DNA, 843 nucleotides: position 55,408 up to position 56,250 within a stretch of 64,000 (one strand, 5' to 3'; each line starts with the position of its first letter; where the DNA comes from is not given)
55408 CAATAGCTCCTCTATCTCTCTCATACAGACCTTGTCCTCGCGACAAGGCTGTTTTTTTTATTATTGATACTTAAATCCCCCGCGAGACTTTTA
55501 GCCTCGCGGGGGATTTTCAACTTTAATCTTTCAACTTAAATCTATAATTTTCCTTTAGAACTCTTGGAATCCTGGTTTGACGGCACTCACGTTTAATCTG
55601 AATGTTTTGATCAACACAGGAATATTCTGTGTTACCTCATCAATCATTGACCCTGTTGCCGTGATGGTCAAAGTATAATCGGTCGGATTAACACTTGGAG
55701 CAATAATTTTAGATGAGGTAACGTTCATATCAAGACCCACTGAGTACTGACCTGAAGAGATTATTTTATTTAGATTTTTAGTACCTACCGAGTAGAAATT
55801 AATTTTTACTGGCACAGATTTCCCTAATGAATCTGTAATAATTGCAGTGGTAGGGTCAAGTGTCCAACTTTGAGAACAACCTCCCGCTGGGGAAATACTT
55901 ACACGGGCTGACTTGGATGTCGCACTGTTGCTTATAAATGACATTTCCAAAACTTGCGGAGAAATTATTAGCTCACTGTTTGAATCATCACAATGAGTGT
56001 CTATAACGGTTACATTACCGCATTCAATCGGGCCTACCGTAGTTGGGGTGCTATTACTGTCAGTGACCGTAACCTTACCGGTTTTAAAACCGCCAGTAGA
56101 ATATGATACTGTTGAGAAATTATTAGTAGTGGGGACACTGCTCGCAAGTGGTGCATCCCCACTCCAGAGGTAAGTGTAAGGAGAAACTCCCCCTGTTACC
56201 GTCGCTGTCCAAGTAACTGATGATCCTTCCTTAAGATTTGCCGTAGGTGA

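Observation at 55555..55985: The 1681-aa and 2699-aa giants share a C-terminal module ending P-x-F-x-E-F at the very C-terminus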

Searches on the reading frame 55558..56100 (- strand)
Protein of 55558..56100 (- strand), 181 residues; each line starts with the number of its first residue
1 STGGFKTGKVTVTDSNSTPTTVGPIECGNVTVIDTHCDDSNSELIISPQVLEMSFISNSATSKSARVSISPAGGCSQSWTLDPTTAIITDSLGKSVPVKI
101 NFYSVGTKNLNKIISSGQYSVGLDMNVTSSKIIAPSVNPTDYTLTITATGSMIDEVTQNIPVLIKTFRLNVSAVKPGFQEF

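Call 11: search_protein_families(library=ncbifam, proteins=[window:55558-56100:-], max_evalue=1)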
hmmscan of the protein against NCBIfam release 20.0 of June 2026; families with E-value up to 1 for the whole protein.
window:55558-56100:- (181 aa): 0 families

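Call 12: search_protein_families(library=pfam, proteins=[window:55558-56100:-], max_evalue=10)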
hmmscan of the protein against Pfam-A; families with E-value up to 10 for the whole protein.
window:55558-56100:- (181 aa): 0 families

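Call 14: find_homologous_proteins(query=A1, max_evalue=0.01)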
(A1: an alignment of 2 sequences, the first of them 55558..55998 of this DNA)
Query A1 (2 sequences): 154 candidates shared short words with the query, none scored E <= 0.01.

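Call 20: search_solved_structures(query=A1, max_evalue=10)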
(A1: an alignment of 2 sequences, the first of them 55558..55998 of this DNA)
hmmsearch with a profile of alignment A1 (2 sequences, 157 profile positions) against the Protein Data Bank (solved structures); distinct sequences matched with E-value up to 10: 2.
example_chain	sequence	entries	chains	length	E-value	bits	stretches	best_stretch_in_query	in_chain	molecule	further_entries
3iy5_A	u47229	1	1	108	0.71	12.8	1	20-91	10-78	antibody fragment IGG2A (light chain)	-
8zpp_L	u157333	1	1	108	0.97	12.3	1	34-87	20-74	variable light chain of ORB10 Fab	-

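Call 21: search_protein_representatives(alignment_id=A1)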
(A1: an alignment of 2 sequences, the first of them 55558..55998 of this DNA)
Query: 2 sequences, 157 profile positions. Proteins with E-value up to 0.001 (for the whole library): 26; up to 1e-10: 8; up to 1e-30: 2. The best 26 are listed.
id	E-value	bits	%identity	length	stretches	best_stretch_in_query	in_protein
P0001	8.7e-75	266.0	-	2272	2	5-157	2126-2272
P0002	2.5e-68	245.0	-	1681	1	1-157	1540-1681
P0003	1.2e-24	103.0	-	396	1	14-157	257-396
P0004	6.5e-23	97.4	-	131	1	23-157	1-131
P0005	1.9e-19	86.2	-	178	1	14-157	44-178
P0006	1.0e-18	83.8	-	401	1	1-157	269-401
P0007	2.3e-18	82.7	-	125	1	23-157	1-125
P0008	1.6e-13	66.9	-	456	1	2-157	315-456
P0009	1.1e-10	57.8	-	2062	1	2-157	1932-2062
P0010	1.2e-10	57.6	-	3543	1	14-157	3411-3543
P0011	1.9e-10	56.9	-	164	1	5-142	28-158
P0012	3.5e-10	56.1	-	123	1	22-157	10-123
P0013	3.9e-10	55.9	-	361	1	16-157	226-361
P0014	4.2e-10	55.8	-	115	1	23-157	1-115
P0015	4.3e-08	49.3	-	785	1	14-157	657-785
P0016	3.9e-07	46.2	-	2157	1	4-157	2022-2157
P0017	4.9e-07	45.9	-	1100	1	4-157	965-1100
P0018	5.3e-07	45.7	-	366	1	3-157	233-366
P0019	1.1e-06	44.7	-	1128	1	13-157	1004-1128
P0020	2.1e-06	43.8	-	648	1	14-157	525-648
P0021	5.7e-06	42.4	-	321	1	9-157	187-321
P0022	7.9e-06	41.9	-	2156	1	11-157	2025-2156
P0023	1.0e-05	41.5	-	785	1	4-157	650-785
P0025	1.1e-04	38.3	-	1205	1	48-157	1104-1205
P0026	3.7e-04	36.5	-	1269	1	10-157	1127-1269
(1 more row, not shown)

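Call 28: find_homologous_proteins(query=A3, max_evalue=0.001)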
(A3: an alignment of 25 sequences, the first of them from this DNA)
Query A3 (25 sequences): 1766 candidates shared short words with the query, none scored E <= 0.001.

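Call 38: search_protein_families(library=pfam, proteins=[P0003, P0006, P0008, P0013, P0015, P0019, P0020, P0021, P0023, P0025], max_evalue=0.01)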
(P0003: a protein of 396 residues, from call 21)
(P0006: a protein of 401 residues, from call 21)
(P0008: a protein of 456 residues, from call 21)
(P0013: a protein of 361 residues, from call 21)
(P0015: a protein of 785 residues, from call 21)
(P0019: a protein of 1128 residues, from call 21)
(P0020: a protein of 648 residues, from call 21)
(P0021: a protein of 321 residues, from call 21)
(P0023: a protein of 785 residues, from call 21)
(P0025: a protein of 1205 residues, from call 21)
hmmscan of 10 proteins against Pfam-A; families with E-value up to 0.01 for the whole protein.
P0003 (396 aa): 1 family
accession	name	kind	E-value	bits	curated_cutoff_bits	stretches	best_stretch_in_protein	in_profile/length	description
PF13573.12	SprB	-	0.00046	20.2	28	1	177-195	18-36/37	SprB repeat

P0006 (401 aa): 1 family
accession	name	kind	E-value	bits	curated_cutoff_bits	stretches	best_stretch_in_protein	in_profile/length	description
PF13573.12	SprB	-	0.00054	20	28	1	202-219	18-35/37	SprB repeat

P0008 (456 aa): 1 family
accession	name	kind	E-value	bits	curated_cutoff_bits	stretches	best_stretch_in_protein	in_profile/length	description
PF13573.12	SprB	-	5.5e-05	23.1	28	1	245-263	18-36/37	SprB repeat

P0013 (361 aa): 1 family
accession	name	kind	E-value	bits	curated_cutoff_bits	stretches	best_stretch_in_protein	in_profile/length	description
PF13573.12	SprB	-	8.1e-05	22.6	28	1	145-162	18-35/37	SprB repeat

P0015 (785 aa): 0 families

P0019 (1128 aa): 1 family
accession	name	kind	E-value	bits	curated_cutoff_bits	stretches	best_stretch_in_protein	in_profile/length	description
PF21722.4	Gly_rich_2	-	1.5e-15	58.2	24.3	2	164-386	5-225/226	Glycine-rich domain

P0020 (648 aa): 1 family
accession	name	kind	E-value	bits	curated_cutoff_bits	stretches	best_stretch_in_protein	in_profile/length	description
PF02927.20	CelD_N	-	0.0023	19.1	24.6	0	49-100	33-84/86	Cellulase N-terminal ig-like domain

P0021 (321 aa): 1 family
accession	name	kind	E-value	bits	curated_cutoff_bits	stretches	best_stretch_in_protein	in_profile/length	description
PF13573.12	SprB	-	0.0021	18.1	28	1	115-132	18-35/37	SprB repeat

P0023 (785 aa): 0 families

P0025 (1205 aa): 2 families
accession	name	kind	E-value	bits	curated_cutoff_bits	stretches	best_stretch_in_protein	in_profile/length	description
PF18998.6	Flg_new_2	-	1.9e-06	28.2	23.6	1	441-495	14-72/73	Divergent InlB B-repeat domain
PF18911.6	PKD_4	-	0.0038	17.7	27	0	239-297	19-74/85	PKD domain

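Call 41: predict_structure(alignment_id=A3)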
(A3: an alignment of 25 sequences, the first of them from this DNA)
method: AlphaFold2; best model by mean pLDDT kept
length: 150 residues; sequences in the alignment: 25
mean_pLDDT: 91.4   pTM: 0.83
mean pLDDT of the five models: 91.4, 91.2, 91.0, 89.8, 89.3
residues with pLDDT >= 90: 111; 70-90: 31; 50-70: 8; < 50: 0
segments of 3 or more residues with pLDDT < 50: none
pLDDT, mean of each block of 10 residues (from residue 1): 65 96 95 96 89 96 96 98 96 98 87 96 87 96 81
secondary structure, 60 per line:
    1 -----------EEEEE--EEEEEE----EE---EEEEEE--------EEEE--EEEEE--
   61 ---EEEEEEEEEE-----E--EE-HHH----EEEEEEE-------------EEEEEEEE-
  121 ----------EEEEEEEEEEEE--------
elements in order: E12-16 E19-24 E34-39 E48-51 E54-58 E64-73 E92-98 E112-119 E131-142

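Call 54: find_encoding_contigs(protein=P0001, flank=10000, max_places=4)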
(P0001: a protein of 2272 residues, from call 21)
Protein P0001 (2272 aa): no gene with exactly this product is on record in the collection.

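Call 55: list_cluster_members(proteins=[P0001, P0002, P0003, P0006, P0008, P0009, P0010, P0015, P0016, P0019])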
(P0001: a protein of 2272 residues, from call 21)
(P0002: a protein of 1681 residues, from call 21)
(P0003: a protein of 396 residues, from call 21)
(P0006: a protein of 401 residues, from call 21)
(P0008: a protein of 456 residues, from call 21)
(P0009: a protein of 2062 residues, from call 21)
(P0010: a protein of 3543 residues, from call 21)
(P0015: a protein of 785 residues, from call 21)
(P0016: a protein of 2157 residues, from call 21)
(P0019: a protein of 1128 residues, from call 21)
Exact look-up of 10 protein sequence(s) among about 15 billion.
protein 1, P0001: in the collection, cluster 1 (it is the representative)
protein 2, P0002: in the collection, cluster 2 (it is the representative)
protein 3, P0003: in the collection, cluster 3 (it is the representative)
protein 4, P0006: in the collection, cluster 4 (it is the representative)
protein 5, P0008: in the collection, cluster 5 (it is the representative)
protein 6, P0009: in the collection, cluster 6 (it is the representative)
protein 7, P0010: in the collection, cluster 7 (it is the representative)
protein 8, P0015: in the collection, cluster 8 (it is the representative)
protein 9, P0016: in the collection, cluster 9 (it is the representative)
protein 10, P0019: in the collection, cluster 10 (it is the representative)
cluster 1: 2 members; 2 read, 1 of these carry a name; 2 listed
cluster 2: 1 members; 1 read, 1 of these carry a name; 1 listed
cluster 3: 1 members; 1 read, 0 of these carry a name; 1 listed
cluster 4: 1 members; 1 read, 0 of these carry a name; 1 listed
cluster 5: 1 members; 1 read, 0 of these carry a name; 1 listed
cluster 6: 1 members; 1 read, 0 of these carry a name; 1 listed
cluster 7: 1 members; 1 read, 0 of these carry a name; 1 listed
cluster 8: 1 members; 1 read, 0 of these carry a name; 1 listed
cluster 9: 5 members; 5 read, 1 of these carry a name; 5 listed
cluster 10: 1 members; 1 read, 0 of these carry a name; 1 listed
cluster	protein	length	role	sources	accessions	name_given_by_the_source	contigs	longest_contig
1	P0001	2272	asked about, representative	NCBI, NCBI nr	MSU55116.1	MAG: hypothetical protein EXS46_01075 [Candidatus Taylorbacteria bacterium] | hypothetical protein [Candidatus Taylorbacteria bacterium]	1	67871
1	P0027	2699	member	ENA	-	-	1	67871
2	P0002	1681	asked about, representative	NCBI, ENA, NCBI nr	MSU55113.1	MAG: hypothetical protein EXS46_01060 [Candidatus Taylorbacteria bacterium] | hypothetical protein [Candidatus Taylorbacteria bacterium]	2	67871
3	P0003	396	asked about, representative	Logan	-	-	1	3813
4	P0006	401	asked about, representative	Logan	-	-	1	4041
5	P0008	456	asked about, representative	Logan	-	-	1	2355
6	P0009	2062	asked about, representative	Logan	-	-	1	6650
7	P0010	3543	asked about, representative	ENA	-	-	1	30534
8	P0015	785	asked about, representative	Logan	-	-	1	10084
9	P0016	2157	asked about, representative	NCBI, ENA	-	-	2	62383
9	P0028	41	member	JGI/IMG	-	hypothetical protein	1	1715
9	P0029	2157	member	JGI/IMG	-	-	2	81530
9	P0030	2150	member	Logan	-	-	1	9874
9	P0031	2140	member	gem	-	-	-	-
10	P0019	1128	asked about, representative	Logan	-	-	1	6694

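Call 63: list_cluster_members(proteins=[P0017, P0022, P0023, P0025, P0026, P0013, P0020, P0021, P0018, P0005])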
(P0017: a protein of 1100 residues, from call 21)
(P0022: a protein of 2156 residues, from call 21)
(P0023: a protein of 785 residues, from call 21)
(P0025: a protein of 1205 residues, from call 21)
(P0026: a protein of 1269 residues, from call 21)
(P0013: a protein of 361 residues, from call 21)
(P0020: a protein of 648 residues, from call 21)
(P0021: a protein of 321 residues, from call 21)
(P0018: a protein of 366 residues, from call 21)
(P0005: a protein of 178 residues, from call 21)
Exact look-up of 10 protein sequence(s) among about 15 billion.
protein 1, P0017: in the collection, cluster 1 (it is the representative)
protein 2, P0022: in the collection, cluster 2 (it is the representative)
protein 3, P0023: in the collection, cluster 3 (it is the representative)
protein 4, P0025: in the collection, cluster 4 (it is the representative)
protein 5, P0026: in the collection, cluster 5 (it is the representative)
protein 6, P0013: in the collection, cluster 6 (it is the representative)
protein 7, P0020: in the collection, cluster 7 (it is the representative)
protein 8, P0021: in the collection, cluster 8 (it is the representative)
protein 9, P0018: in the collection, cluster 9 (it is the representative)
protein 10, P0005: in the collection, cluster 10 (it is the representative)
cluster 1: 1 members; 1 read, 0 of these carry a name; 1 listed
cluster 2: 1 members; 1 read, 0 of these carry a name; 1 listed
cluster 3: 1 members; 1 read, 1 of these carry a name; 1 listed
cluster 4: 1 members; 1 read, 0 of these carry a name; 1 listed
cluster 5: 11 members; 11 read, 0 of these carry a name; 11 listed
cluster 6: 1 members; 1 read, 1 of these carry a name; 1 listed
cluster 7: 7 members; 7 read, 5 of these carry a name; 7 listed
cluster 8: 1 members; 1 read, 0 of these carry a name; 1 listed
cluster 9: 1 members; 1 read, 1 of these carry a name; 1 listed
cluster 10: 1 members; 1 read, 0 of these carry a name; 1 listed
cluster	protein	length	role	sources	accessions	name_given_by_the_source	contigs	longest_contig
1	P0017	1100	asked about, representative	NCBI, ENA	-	-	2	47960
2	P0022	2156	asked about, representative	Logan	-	-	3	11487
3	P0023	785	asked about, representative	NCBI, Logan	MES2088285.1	MAG: choice-of-anchor E domain-containing protein [Patescibacteria group bacterium]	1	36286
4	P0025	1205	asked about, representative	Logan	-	-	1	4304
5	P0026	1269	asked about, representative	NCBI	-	-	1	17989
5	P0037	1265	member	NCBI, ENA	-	-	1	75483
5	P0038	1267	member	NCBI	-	-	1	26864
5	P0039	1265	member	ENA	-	-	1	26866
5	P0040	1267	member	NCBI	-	-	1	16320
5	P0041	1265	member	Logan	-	-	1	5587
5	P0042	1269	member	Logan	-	-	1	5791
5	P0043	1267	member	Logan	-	-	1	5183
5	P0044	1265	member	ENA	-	-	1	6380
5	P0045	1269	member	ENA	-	-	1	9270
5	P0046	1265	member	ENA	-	-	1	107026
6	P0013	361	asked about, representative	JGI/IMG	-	hypothetical protein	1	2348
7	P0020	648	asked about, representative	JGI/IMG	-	hypothetical protein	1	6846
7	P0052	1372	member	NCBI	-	-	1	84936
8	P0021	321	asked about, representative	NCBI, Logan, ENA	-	-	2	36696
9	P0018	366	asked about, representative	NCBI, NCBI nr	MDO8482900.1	MAG: hypothetical protein Q7S86_03725, partial [bacterium] | hypothetical protein [bacterium]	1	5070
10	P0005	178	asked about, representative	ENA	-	-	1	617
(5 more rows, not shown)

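Call 64: fold_search(model_id=the predicted structure, library=pdb)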
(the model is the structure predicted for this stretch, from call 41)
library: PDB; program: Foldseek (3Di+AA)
matches with E <= 10: 979; with E <= 0.001: 1
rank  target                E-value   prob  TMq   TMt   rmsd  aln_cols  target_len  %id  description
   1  4ph8_A                7.7e-04  1.00  0.44  0.44   6.6       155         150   14  Crystal structure of AggA, the major subunit of aggregative adherence fimbriae type I (AAF/I) from the Escherichia col (released 2014-10-01)
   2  8xfg_A                2.9e-03  0.87  0.29  0.09  12.7       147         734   10  Cryo-EM structure of integrin ITGAV, ITGB3 and CYCLO (RGDFK) complex, conformation 1 (released 2024-12-18)
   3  9nms_A                3.2e-03  0.99  0.39  0.23   6.9       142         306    8  R162Q mutant of inwardly rectifying potassium channel Kir7.1 (released 2026-01-28)
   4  8p4l_A                3.8e-03  0.93  0.36  0.13   9.2       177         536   10  Beta-N-acetylgalactosaminidase from Niabella aurantiaca (released 2024-01-17)
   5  6fm5                  4.5e-03  0.96  0.35  0.34   7.2       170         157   15  Crystal structure of self-complemented CsuA/B major subunit from archaic chaperone-usher Csu pili of Acinetobacter bauma (released 2018-09-26)
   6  5eq4_B                5.6e-03  0.98  0.39  0.32   6.5       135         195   10  Crystal structure of the SrpA adhesin R347E mutant from Streptococcus sanguinis (released 2016-01-27)
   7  3f85                  6.3e-03  0.96  0.40  0.17   8.5       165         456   13  Structure of fusion complex of homo trimeric major pilin subunits CfaB of CFA/I fimbirae from ETEC E. coli (released 2009-08-11)
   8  8k2h_B                6.6e-03  0.99  0.45  0.16   7.2       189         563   12  Crystal structure of Group 2Oligosaccharide/Monosaccharide-releasing beta-N-acetylhexosaminidase NgaAt from Arabidopsi (released 2024-04-24)
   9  3f84_A                7.4e-03  0.89  0.37  0.22   9.5       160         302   15  Structure of fusion complex of major pilin CfaB and major pilin CfaB of CFA/I pilus from ETEC E. coli (released 2009-08-11)
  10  5ykf_A                7.8e-03  0.95  0.36  0.20   7.8       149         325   13  Structure of pancreatic ATP-sensitive potassium channel bound with glibenclamide and ATPgammaS (3D class1 at 4.33A) (released 2018-04-18)
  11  9pr5_A                8.8e-03  0.97  0.39  0.24   6.9       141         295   10  Cryo-EM structure of the human inward-rectifier potassium 7.1 channel (Kir7.1) extended state (released 2026-02-25)
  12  9nmt_A                1.2e-02  0.93  0.38  0.23   7.2       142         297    8  ML418 bound inwardly rectifying potassium channel Kir7.1 R162Q mutant (released 2026-01-28)
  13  3f83                  1.4e-02  0.85  0.37  0.15   9.6       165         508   13  Structure of fusion complex of the minor pilin CfaE and major pilin CfaB of CFA/I pili from ETEC E. coli (released 2009-08-11)
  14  2qks_A                1.4e-02  0.66  0.30  0.17  12.8       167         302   12  Crystal structure of a Kir3.1-prokaryotic Kir channel chimera (released 2007-08-28)
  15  7u1s_A                1.4e-02  0.66  0.28  0.15   9.3       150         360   12  Cryo-EM structure of the pancreatic ATP-sensitive potassium channel bound to ATP and repaglinide with SUR1-out conform (released 2022-08-31)
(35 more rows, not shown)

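Call 65: search_protein_families(library=ncbifam, proteins=[P0023, P0015, P0019, P0025, P0026, P0008, P0021, P0003], max_evalue=0.01)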
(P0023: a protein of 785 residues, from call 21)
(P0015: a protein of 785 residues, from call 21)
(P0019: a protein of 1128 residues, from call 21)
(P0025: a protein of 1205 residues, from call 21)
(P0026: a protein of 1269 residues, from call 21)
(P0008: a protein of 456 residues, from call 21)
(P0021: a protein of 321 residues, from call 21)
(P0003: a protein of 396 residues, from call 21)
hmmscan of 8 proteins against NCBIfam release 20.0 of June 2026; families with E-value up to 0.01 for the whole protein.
P0023 (785 aa): 1 family
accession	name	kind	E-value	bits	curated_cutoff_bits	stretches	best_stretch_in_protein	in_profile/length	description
NF033208.1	choice_anch_E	domain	1.4e-15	58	23.8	1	153-329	1-172/172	choice-of-anchor E domain-containing protein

P0015 (785 aa): 1 family
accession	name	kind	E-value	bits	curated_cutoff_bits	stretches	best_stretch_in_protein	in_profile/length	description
NF058595.1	invert_tail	domain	0.0021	18.4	37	1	745-775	84-112/113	lipo-invert putative C-terminal anchoring domain-containing protein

P0019 (1128 aa): 0 families

P0025 (1205 aa): 1 family
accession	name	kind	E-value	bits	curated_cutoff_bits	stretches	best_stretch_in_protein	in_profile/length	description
NF058595.1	invert_tail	domain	0.0024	18.2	37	1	1166-1196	86-112/113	lipo-invert putative C-terminal anchoring domain-containing protein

P0026 (1269 aa): 0 families

P0008 (456 aa): 0 families

P0021 (321 aa): 0 families

P0003 (396 aa): 0 families

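Call 67: search_protein_families(library=ncbifam, alignment_id=A3, max_evalue=10)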
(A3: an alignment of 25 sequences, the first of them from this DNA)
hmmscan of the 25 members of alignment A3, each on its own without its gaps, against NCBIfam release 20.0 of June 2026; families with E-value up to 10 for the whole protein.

A. member 1, seq(150 aa): 0 families

B. families by the number of members that match (of 25 scanned): 7 families
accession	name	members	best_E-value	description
NF058595.1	invert_tail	5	1.3e-05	lipo-invert putative C-terminal anchoring domain-containing protein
TIGR00673.1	cynS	1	0.0039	cyanase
NF002773.0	PRK02866.1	1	0.02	cyanase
TIGR03000.1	plancto_dom_1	1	0.022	TIGR03000 domain-containing protein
NF001886.0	PRK00642.1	1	0.035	inorganic pyrophosphatase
NF011767.0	PRK15221.1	1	0.052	Saf-pilin pilus formation protein SafA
NF000134.2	trim_DfrA23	1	0.096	trimethoprim-resistant dihydrofolate reductase DfrA23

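Call 71: find_encoding_contigs(protein=P0006, flank=10000, max_places=4)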
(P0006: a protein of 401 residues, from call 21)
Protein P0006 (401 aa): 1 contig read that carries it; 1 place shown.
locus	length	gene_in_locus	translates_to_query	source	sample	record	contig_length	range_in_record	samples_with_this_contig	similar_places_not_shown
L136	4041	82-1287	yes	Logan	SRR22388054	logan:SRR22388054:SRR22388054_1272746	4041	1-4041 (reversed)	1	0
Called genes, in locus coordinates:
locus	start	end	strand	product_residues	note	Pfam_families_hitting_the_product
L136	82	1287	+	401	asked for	-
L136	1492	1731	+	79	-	-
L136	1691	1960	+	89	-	PF05016:ParE_toxin (weak)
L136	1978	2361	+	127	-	PF02675:AdoMet_dc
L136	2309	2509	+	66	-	-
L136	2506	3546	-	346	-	PF01916:DS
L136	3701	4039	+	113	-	?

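Call 80: find_encoding_contigs(protein=P0052, flank=10000, max_places=3)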
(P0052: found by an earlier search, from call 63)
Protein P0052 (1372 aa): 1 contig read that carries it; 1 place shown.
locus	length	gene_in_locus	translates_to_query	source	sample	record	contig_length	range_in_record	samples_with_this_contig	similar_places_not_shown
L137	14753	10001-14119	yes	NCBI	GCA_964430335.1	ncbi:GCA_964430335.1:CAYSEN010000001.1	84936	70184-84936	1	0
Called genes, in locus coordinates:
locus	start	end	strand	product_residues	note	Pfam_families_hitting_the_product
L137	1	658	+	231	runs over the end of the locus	PF04452:Methyltrans_RNA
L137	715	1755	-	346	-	PF05697:Trigger_N, PF05698:Trigger_C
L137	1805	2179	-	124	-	-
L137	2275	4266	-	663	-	PF03030:H_PPase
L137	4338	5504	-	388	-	PF08529:NusA_N, PF00575:S1, PF13184:KH_NusA_1st, PF26594:KH_NusA_2nd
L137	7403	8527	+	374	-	PF07705:CARDB (faint)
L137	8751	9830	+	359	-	-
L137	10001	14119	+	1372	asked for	-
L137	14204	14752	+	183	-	?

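Call 81: fold_search(model_id=the predicted structure, library=viral)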
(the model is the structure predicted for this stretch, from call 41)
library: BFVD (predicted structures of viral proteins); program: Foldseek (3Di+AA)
matches with E <= 10: 634; with E <= 0.001: 3
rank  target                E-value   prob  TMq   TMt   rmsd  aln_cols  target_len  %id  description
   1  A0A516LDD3            3.3e-04  1.00  0.39  0.42   6.6       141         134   16  (no name in the UniProt tables at hand)
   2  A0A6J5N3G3            5.7e-04  1.00  0.44  0.10   5.7       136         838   13  Tip attachment protein J [uncultured Caudovirales phage]
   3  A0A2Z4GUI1            6.7e-04  0.99  0.32  0.29   8.0       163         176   10  (no name in the UniProt tables at hand)
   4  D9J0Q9                2.0e-03  1.00  0.44  0.49   5.9       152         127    6  Gp111 [Brochothrix phage A9]
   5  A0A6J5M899            2.4e-03  0.99  0.37  0.36   5.8       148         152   11  Uncharacterized protein [uncultured Caudovirales phage]
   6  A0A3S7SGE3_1          3.4e-03  0.84  0.29  0.10   8.4       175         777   11  (no name in the UniProt tables at hand)
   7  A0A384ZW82            4.2e-03  0.98  0.36  0.21   6.3       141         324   11  Putative tail protein [Dickeya phage vB_DsoM_JA13]
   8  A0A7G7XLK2            5.2e-03  0.96  0.30  0.08   9.2       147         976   11  Uncharacterized protein [Aeromonas phage D6]
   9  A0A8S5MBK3            8.1e-03  0.75  0.30  0.11   9.0       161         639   14  Uncharacterized protein [Podoviridae sp. ct53O25]
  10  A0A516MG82            8.6e-03  0.72  0.30  0.25   9.7       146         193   10  (no name in the UniProt tables at hand)
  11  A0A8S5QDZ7            1.2e-02  0.93  0.37  0.06   7.6       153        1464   12  Nucleoid-associated protein [Siphoviridae sp. ctEIp38]
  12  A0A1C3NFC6            1.2e-02  0.92  0.36  0.15   7.3       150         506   17  (no name in the UniProt tables at hand)
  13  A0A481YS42            1.4e-02  0.80  0.33  0.33   8.2       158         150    9  Uncharacterized protein [Marseillevirus LCMAC101]
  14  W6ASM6                1.7e-02  0.99  0.40  0.41   6.1       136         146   12  Putative split head outer capsid protein [Enterobacter phage PG7]
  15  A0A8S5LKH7            1.8e-02  0.89  0.34  0.34   6.9       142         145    7  Uncharacterized protein [Siphoviridae sp. ctnhN1]
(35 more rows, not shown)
